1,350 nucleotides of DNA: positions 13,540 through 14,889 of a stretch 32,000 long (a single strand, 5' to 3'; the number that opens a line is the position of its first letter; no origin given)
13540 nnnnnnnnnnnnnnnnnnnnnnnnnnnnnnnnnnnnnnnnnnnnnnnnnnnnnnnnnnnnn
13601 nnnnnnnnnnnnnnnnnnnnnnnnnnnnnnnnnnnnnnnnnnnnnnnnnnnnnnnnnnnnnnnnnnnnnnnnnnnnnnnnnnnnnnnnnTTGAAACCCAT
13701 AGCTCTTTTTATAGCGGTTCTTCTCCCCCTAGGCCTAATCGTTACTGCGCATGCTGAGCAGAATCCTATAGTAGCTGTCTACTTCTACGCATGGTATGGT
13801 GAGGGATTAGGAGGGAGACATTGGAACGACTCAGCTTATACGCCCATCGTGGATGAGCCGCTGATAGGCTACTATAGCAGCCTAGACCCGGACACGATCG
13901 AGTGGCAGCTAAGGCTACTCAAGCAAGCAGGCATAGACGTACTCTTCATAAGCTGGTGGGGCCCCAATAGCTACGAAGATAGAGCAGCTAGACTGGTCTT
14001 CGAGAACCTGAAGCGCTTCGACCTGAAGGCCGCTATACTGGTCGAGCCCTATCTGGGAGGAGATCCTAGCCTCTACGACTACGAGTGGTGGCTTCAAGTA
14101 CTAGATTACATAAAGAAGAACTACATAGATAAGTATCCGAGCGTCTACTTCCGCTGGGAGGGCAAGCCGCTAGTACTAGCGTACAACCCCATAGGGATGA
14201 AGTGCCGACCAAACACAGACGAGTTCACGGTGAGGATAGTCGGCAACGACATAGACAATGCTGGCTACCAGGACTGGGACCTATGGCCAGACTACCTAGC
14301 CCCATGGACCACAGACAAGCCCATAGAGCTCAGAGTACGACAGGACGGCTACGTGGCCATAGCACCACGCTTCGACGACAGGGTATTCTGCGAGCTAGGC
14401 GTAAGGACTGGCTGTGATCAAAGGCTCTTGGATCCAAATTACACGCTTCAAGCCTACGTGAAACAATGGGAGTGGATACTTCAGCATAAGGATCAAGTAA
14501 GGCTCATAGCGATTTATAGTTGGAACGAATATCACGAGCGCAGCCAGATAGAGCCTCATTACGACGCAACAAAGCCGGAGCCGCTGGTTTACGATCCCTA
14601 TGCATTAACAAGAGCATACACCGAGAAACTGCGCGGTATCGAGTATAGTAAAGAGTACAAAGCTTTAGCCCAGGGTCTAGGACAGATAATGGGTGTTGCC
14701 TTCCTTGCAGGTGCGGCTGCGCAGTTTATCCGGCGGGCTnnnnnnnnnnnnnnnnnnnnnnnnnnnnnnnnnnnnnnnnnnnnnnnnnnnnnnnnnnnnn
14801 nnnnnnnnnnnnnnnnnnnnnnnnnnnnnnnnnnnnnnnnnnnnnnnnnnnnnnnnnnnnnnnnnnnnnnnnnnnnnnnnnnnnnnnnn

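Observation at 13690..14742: Membrane-anchored GH99-like endo-alpha-mannosidase homologue encoded by the mobile element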

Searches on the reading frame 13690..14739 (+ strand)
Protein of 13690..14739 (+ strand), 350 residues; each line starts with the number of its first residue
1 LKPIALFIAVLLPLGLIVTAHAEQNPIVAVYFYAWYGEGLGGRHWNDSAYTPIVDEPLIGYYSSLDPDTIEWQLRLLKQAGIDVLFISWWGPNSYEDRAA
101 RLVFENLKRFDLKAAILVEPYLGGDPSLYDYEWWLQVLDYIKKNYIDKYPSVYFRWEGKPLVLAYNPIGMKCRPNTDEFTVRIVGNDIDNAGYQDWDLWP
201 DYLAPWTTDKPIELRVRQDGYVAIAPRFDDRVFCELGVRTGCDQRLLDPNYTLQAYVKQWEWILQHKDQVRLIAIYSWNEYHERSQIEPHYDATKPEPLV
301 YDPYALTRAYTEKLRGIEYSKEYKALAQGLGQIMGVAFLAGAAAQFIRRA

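Call 3: search_protein_families(library=pfam, proteins=[window:13690-14739:+], max_evalue=1)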
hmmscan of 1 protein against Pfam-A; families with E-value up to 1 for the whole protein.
window:13690-14739:+ (350 aa): 3 families
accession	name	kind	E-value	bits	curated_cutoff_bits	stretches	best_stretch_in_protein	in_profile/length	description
PF16317.11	Glyco_hydro_99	-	3.8e-15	56.3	33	2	57-172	60-168/341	Glycosyl hydrolase family 99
PF14307.12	Glyco_tran_WbsX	-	2.4e-05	24.4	25.1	1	258-291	307-340/350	Glycosyltransferase WbsX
PF03659.20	Glyco_hydro_71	-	0.034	13.4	34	1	254-293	207-244/375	Glycosyl hydrolase family 71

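Call 4: search_solved_structures(query=window:13690-14739:+, max_evalue=1, show_alignments=3)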
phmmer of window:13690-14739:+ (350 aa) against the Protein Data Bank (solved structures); distinct sequences matched with E-value up to 1: 12.
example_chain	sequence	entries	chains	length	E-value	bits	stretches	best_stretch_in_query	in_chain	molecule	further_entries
4acy_A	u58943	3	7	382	1.7e-12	50.2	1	57-168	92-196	ENDO-ALPHA-MANNOSIDASE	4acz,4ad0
4acz_B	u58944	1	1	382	1.8e-12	50.1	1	57-168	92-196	ENDO-ALPHA-MANNOSIDASE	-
6zdc_A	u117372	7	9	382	6.3e-08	35.1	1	57-129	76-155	Glycoprotein endo-alpha-1,2-mannosidase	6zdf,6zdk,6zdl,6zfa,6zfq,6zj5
6zfn_AAA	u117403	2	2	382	1.5e-07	33.9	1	57-129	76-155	Glycoprotein endo-alpha-1,2-mannosidase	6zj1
4ad1_A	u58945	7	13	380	6.9e-05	25.1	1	57-168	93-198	GLYCOSYL HYDROLASE FAMILY 71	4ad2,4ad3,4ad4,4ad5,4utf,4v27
5lyr_A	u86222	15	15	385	8.3e-05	24.9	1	57-168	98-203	Glycosyl hydrolase family 71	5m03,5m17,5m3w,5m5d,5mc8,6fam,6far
4v28_A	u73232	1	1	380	0.00017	23.9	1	57-168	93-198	GLYCOSYL HYDROLASE FAMILY 71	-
5mel_A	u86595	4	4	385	0.0002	23.6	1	57-168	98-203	Glycosyl hydrolase family 71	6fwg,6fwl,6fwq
6fwo_A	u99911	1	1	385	0.0002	23.6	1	57-168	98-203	Glycosyl hydrolase family 71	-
7upv_A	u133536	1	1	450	0.064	15.4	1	61-125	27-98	Beta-amylase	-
9fnf_A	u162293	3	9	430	0.086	14.9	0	259-294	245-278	Glycoside hydrolase family 71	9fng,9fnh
9x6a_A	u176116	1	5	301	0.44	12.6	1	204-248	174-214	carboxylesterase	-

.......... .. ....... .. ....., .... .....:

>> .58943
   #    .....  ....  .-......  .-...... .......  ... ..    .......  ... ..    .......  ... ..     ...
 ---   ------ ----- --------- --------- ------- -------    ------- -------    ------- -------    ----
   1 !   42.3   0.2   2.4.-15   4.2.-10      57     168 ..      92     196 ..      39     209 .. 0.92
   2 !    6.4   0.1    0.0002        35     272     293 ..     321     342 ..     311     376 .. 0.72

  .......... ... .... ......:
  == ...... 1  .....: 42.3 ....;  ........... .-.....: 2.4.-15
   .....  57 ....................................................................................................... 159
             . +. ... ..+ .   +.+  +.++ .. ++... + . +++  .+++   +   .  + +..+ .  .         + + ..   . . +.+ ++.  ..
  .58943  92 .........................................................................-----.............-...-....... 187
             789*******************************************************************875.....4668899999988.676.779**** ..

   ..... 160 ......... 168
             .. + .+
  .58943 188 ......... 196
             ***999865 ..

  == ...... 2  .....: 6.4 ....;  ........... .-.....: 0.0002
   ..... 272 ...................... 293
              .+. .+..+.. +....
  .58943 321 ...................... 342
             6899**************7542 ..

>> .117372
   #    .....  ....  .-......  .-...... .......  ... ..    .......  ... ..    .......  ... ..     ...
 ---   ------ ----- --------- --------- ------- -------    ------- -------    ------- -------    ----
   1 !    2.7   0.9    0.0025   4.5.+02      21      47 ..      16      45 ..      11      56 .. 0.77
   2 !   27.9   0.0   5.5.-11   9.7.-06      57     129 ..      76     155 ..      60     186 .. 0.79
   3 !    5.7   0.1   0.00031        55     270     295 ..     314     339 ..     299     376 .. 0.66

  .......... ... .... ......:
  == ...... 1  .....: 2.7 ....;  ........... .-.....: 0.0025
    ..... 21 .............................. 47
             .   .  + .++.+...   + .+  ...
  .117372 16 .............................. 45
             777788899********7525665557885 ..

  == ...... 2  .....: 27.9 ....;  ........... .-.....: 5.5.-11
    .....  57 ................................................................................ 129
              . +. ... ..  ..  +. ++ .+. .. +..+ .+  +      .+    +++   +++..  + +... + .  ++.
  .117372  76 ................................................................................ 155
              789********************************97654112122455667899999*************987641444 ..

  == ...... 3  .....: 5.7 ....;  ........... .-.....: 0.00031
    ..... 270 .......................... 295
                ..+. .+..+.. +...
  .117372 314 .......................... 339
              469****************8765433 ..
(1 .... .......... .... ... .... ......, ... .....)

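Call 5: search_protein_families(library=ncbifam, proteins=[window:13690-14739:+], max_evalue=1)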
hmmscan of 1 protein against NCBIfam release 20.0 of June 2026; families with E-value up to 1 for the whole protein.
window:13690-14739:+ (350 aa): 0 families

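Call 6: search_protein_families(library=phrogs, proteins=[window:13690-14739:+], max_evalue=1)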
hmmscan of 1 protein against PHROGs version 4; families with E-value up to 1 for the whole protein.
window:13690-14739:+ (350 aa): 1 family
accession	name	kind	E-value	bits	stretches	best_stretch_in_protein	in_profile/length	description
phrog_24544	-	unknown function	0.027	15.6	1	3-45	67-110/121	-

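Call 13: find_homologous_proteins(query=window:13690-14739:+)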
Query window:13690-14739:+ (350 aa): 145 proteins with E <= 0.001 among 2618 candidates; the best 120 are listed.
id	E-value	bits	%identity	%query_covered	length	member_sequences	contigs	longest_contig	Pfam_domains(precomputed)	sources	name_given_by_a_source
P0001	4.1e-243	824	100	100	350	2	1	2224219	PF16317.12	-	-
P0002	2.4e-178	611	70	100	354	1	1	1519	PF16317.12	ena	-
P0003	8.4e-172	589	79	86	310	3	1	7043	PF16317.12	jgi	-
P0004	2.9e-164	565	74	91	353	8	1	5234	PF16317.12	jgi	-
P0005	4.4e-130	452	61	90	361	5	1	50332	PF16317.12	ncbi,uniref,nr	ncbi:hypothetical protein apy_04900 [Aeropyrum pernix]|uniref:Uncharacterized protein n=1 Tax=Aeropy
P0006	1.4e-128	447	59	90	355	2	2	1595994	PF16317.12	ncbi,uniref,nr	ncbi:hypothetical protein [Aeropyrum camini]|uniref:hypothetical protein n=1 Tax=Aeropyrum camini Ta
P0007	3.5e-122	426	57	88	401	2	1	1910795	PF16317.12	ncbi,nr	ncbi:hypothetical protein J4526_06460 [Desulfurococcaceae archaeon MEX13E-LK6-19]|nr:hypothetical pr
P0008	4.9e-122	426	59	86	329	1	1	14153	PF16317.12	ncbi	-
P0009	1.8e-121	424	58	88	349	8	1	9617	PF14307.13,PF16317.12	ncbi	-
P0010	5.6e-119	416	61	79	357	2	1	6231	PF16317.12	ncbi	-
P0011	4.9e-117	409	59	82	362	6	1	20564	PF16317.12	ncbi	-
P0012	2.4e-114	400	55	89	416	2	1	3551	PF16317.12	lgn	-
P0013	2.8e-111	390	54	89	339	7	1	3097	PF16317.12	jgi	-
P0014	6.2e-111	389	53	91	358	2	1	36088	PF16317.12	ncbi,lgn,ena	-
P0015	2.4e-110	387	56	83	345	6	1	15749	PF16317.12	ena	-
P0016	1.4e-108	381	56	85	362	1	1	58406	PF16317.12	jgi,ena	-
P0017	4.5e-108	380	53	89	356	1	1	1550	PF16317.12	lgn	-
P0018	3.7e-105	370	51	85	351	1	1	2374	PF16317.12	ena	-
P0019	6.1e-105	369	53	86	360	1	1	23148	PF16317.12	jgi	-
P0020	4.8e-104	366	54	83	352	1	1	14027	PF16317.12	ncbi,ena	-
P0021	5.4e-104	366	54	83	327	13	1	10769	PF16317.12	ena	-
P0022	2.3e-100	354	50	90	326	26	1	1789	PF16317.12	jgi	-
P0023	1.9e-99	351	56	83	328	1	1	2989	PF14307.13,PF16317.12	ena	-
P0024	5.7e-98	346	51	95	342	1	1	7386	PF16317.12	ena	-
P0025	9.9e-98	346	55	83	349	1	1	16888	PF16317.12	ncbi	-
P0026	1.1e-97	346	53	87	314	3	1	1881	PF16317.12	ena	-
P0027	1.2e-96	342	52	96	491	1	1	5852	PF16317.12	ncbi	-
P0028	1.3e-96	342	55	84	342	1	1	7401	PF16317.12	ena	-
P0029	1.5e-96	342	49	87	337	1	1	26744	PF16317.12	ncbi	-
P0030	2.5e-95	338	48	96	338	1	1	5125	PF14307.13,PF16317.12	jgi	-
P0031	4.0e-95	337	47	99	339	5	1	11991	PF14307.13,PF16317.12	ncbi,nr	ncbi:MAG: hypothetical protein DRO40_07755 [Thermoprotei archaeon]|nr:MAG: hypothetical protein DRO4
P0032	5.9e-95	336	47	99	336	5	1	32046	PF16317.12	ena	-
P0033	1.4e-94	335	51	98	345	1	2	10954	PF16317.12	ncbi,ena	-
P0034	4.4e-93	330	47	90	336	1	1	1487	PF14307.13,PF16317.12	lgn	-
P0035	1.2e-91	326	51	81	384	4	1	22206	PF16317.12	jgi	-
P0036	5.2e-91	323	50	97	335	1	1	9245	PF16317.12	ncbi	-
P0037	8.9e-91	323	52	82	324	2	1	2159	PF14307.13,PF16317.12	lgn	-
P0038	2.4e-90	321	51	83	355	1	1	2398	PF16317.12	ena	-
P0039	1.6e-88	315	51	87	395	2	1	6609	PF16317.12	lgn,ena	-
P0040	2.3e-88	315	49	88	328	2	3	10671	PF14307.13,PF16317.12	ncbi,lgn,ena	-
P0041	1.7e-87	312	48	97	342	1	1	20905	PF16317.12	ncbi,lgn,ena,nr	ncbi:MAG: hypothetical protein F7C36_00355 [Desulfurococcales archaeon]|nr:hypothetical protein [Des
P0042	2.6e-87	311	49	99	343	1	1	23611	PF16317.12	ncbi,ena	-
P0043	8.4e-86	306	45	99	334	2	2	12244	PF16317.12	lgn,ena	-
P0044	1.5e-85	306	46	94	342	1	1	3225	PF16317.12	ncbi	-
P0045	3.3e-85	304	52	82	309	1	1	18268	PF16317.12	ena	-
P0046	5.7e-85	304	52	83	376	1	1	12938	PF16317.12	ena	-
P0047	1.2e-84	303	46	99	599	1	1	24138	PF16317.12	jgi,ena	-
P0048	1.8e-84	302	47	83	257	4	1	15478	PF16317.12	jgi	-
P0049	1.4e-82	296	46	88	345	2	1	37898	PF16317.12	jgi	-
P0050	2.5e-82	295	46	98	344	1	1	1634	PF16317.12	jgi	jgi:hypothetical protein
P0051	1.3e-81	293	48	84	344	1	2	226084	PF16317.12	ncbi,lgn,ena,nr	ncbi:MAG: hypothetical protein GSR80_000113 [Desulfurococcales archaeon]|nr:hypothetical protein [De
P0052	2.1e-80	289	45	100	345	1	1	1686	PF14307.13,PF16317.12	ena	-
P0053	1.5e-79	286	44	83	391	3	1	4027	PF14307.13,PF16317.12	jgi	-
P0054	1.6e-79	286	51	78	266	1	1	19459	PF16317.12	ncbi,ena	-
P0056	9.0e-79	283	44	94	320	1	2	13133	PF16317.12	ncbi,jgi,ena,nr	ncbi:MAG: hypothetical protein DRO12_03805 [Thermoprotei archaeon]|nr:MAG: hypothetical protein DRO1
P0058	1.2e-75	273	47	77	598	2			PF16317.12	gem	-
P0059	5.2e-75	271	46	83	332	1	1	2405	PF16317.12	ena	-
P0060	6.6e-75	270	50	80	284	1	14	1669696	PF14307.13,PF16317.12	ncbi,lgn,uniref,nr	ncbi:hypothetical protein APE_0727 [Aeropyrum pernix ovoid virus 1]|uniref:Uncharacterized protein n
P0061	5.6e-74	267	58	63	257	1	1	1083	PF16317.12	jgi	-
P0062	1.3e-72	263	48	86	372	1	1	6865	PF16317.12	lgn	-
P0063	1.1e-71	260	49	75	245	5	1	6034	PF16317.12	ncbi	-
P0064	3.2e-70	255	40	90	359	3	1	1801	PF16317.12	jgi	-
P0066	9.1e-56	208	46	68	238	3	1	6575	PF16317.12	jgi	-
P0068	1.7e-53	200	40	82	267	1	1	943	PF14307.13,PF16317.12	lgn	-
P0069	4.0e-53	199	40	81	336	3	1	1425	PF16317.12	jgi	jgi:hypothetical protein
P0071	5.6e-51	192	38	92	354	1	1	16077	PF16317.12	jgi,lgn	-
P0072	1.2e-50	191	38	84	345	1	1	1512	PF16317.12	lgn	-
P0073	1.8e-48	183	39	75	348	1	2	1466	PF16317.12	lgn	-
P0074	4.1e-48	182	39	75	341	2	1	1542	PF16317.12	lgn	-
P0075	6.2e-48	182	38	79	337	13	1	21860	PF16317.12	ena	-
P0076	7.3e-48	181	37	88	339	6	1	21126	PF16317.12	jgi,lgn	jgi:hypothetical protein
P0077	5.3e-47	179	35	92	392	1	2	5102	PF16317.12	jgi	jgi:hypothetical protein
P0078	5.4e-47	179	36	81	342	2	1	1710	PF16317.12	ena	-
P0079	8.1e-47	178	37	83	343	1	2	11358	PF16317.12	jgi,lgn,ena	-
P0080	1.2e-46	177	36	91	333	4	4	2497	PF16317.12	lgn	-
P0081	1.6e-46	177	36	89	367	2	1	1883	PF16317.12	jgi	jgi:hypothetical protein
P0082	5.6e-46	175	34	93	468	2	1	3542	PF16317.12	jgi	jgi:hypothetical protein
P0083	6.0e-46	175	37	81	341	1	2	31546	PF16317.12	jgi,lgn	jgi:hypothetical protein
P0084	2.3e-45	173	38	75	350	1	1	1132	PF16317.12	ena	-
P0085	2.8e-45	173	36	82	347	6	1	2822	PF16317.12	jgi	jgi:hypothetical protein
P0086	4.8e-44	169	36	81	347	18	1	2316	PF16317.12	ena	-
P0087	1.4e-43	167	37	81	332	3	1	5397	PF16317.12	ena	-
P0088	1.2e-42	164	35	86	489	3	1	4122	PF02183.24,PF16317.12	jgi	-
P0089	1.8e-42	164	33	93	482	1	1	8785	PF02183.24,PF16317.12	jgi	jgi:hypothetical protein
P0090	2.0e-42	164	37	76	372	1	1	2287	PF16317.12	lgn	-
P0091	3.8e-42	163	35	86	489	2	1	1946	PF02183.24,PF16317.12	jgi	jgi:prefoldin subunit 5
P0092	4.0e-42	163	31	95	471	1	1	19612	PF02183.24,PF16317.12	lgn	-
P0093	4.9e-42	162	37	75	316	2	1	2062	PF16317.12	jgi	jgi:hypothetical protein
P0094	5.3e-42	162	33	94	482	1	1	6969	PF16317.12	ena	-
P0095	5.7e-42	162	34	86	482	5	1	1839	PF02183.24,PF16317.12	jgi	-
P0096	6.1e-42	162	35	86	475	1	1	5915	PF02183.24,PF16317.12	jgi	-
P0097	6.4e-42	162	35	86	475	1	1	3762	PF02183.24,PF16317.12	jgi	-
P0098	6.6e-42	162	32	93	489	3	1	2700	PF25994.1,PF02183.24,PF24161.2,PF16317.12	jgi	-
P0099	7.7e-42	162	33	90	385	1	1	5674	PF16317.12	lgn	-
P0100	1.3e-41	161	32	93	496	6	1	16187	PF16317.12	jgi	jgi:prefoldin subunit 5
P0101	1.3e-41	161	32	93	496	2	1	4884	PF08614.17,PF02183.24,PF24161.2,PF16317.12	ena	-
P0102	1.4e-41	161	34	86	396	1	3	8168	PF16317.12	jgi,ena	jgi:hypothetical protein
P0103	1.5e-41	161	34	86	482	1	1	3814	PF02183.24,PF24161.2,PF16317.12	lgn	-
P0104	1.9e-41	160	35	86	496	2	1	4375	PF12325.14,PF02183.24,PF24161.2,PF16317.12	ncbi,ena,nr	ncbi:MAG TPA: hypothetical protein VMW36_02445 [Patescibacteria group bacterium]|nr:hypothetical pro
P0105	3.8e-41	159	36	84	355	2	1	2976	PF16317.12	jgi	jgi:hypothetical protein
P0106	6.0e-41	159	33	93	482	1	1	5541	PF02183.24,PF16317.12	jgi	jgi:hypothetical protein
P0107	6.9e-41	159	33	96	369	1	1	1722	PF16317.12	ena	-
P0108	7.8e-41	158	39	75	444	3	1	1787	PF14307.13,PF19077.7,PF16317.12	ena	-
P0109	8.9e-41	158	32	93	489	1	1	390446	PF16317.12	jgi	jgi:prefoldin subunit 5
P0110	2.9e-40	156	33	89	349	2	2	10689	PF16317.12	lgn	-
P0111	2.0e-39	154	34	96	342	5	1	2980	PF16317.12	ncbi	-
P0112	3.6e-38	150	36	76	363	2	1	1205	PF16317.12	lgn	-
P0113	6.8e-38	149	34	87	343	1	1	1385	PF16317.12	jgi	jgi:hypothetical protein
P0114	8.6e-38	148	36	80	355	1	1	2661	PF16317.12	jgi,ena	-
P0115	8.8e-38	148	31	88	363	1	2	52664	PF16317.12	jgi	jgi:hypothetical protein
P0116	1.1e-37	148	33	81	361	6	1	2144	PF16317.12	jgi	-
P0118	2.0e-37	147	33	89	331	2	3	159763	PF16317.12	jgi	jgi:hypothetical protein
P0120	6.3e-37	145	31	92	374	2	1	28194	PF16317.12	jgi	jgi:hypothetical protein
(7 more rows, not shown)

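Call 14: search_dna_similar(query=window:13690-14739:+, collection=phages, mode=protein, max_evalue=0.01)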
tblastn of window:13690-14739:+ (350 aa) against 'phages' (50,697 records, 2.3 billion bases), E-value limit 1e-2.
Records with a match: 2; places in all: 2; records where one place covers at least 80% of the query: 2.
Best place of each record, by identity: <60% 2.
By first word of the organism name: Betaguttavirus 2.
By host as written in the record: Aeropyrum pernix K1 2.
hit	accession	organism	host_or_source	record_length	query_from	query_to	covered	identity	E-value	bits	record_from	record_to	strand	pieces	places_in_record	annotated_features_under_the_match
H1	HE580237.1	Betaguttavirus kodakarajimaense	Aeropyrum pernix K1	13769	18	336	91%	48.3%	7e-82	276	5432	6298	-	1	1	hypothetical protein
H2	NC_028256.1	Betaguttavirus kodakarajimaense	Aeropyrum pernix K1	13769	18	336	91%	48.3%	7e-82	276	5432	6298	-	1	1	hypothetical protein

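Call 33: find_encoding_contigs(protein=P0006, flank=10000, max_places=2)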
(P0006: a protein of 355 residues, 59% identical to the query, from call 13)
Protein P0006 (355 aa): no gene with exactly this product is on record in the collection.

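Call 34: find_encoding_contigs(protein=P0007, flank=10000, max_places=2)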
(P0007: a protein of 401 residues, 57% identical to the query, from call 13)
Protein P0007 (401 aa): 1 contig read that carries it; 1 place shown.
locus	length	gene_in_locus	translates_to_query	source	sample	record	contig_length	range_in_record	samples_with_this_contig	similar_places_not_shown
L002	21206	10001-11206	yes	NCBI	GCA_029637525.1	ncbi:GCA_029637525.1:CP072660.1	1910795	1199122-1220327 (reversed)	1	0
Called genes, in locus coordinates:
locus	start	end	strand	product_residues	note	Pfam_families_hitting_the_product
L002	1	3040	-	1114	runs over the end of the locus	PF08126:Propeptide_C25, PF01364:Peptidase_C25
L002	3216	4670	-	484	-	PF00474:SSF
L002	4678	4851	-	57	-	-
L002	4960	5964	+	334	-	PF01047:MarR (weak), PF09339:HTH_IclR, PF12802:MarR_2, PF13412:HTH_24 (weak), PF13545:HTH_Crp_2 (faint), PF24034:DUF7343 (weak), PF01978:TrmB (weak)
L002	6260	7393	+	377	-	PF07690:MFS_1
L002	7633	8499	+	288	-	PF26482:DUF8155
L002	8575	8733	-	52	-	-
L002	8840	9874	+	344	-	-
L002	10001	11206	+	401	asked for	PF16317:Glyco_hydro_99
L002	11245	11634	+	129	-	PF01042:Ribonuc_L-PSP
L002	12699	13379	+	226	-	PF18489:Alpha_Helical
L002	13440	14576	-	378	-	PF00155:Aminotran_1_2, PF00266:Aminotran_5, PF00282:Pyridoxal_deC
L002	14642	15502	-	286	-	PF04055:Radical_SAM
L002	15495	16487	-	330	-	PF04055:Radical_SAM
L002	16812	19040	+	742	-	PF00149:Metallophos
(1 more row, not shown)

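Call 35: find_encoding_contigs(protein=P0051, flank=10000, max_places=2)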
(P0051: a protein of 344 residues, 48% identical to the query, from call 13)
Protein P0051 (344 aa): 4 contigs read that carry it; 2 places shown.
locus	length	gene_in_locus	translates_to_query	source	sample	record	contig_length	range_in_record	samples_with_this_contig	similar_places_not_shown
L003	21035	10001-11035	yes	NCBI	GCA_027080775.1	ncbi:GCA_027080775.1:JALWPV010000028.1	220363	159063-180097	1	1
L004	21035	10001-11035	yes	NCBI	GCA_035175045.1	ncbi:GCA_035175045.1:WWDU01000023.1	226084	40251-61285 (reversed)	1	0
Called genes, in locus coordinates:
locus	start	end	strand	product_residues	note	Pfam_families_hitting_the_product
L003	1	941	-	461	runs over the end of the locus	PF00890:FAD_binding_2 (faint), PF01134:GIDA (faint), PF01262:AlaDh_PNT_C (faint), PF01266:DAO (faint), PF07992:Pyr_redox_2, PF13738:Pyr_redox_3 (weak), PF00070:Pyr_redox, PF02852:Pyr_redox_dim, +4 more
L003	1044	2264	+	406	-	PF01979:Amidohydro_1 (weak)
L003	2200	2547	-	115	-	-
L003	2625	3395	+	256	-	PF01694:Rhomboid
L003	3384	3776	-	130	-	-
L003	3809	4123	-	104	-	PF18902:DUF5658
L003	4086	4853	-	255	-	-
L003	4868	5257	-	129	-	-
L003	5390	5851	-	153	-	-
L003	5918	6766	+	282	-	-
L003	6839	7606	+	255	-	-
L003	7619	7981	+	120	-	-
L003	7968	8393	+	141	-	-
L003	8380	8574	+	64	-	-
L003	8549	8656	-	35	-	-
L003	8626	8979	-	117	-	-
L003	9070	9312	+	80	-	-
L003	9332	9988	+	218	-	-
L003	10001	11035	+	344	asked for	PF16317:Glyco_hydro_99 (weak)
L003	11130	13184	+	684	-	-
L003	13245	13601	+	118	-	-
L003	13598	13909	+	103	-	-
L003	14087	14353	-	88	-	-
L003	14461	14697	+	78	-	-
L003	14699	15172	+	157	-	-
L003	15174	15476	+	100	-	-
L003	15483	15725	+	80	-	-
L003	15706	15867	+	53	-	PF01402:RHH_1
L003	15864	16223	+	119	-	-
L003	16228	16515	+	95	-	-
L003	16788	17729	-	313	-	PF16795:Phage_integr_3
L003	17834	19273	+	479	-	PF00587:tRNA-synt_2b, PF03129:HGTP_anticodon (faint)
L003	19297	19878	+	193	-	-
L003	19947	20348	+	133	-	PF21485:IF5A-like_N, PF08207:EFP_N (weak), PF01287:eIF-5a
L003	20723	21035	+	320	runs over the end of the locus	PF04055:Radical_SAM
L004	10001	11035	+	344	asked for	PF16317:Glyco_hydro_99 (weak)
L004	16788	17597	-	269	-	PF16795:Phage_integr_3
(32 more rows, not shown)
